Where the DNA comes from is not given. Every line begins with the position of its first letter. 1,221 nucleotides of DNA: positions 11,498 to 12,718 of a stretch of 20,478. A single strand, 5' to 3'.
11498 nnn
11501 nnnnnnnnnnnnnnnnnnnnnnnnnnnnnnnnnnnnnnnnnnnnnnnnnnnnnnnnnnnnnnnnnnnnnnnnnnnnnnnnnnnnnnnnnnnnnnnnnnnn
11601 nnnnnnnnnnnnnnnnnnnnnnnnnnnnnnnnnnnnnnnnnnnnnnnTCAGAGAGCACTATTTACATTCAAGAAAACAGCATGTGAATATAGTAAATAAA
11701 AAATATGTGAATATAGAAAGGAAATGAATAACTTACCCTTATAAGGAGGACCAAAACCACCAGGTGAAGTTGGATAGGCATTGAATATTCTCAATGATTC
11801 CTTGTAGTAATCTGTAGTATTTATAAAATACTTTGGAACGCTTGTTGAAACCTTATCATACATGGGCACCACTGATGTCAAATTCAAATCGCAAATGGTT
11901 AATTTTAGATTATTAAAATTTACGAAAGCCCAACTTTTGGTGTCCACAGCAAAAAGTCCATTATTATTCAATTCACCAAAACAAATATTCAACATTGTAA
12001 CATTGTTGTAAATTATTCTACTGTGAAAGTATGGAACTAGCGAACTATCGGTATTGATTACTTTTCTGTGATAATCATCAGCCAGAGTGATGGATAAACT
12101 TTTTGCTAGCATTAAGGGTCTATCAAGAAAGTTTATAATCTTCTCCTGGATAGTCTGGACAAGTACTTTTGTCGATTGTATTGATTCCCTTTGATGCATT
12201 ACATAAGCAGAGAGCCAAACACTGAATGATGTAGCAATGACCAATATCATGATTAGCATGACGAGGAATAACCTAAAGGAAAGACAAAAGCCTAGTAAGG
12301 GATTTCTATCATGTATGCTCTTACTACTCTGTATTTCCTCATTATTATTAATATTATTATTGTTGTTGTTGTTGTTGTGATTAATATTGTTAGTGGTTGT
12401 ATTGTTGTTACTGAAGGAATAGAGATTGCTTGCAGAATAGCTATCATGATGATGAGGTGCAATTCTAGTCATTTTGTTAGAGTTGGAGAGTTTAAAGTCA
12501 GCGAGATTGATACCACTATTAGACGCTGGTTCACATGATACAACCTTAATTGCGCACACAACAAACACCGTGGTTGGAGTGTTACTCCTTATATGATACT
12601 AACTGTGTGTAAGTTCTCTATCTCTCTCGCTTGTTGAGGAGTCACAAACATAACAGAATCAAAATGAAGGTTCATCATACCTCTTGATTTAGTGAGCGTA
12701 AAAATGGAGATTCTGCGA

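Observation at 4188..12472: Subtelomeric cluster of G-protein/cyclic-nucleotide signalling genes, including a two-TM 'sensor-RGS' receptor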

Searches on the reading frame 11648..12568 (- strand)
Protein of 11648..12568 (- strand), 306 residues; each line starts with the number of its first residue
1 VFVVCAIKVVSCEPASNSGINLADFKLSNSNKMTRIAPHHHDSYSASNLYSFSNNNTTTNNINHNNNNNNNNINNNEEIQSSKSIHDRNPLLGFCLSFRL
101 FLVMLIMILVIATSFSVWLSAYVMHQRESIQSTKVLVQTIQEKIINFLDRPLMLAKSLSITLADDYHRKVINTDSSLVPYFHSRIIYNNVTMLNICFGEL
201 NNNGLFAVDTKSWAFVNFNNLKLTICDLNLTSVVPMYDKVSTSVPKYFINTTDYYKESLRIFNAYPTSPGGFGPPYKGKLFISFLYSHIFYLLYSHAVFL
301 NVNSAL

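Call 5: search_protein_families(library=pfam, proteins=[window:11648-12568:-], max_evalue=0.1)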
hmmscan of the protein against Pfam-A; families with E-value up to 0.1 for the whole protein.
window:11648-12568:- (306 aa): 1 family
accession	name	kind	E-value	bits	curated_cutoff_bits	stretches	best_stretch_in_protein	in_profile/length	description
PF06024.17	Orf78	-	0.038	14.7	29.4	1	56-118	25-86/101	Orf78 (ac78)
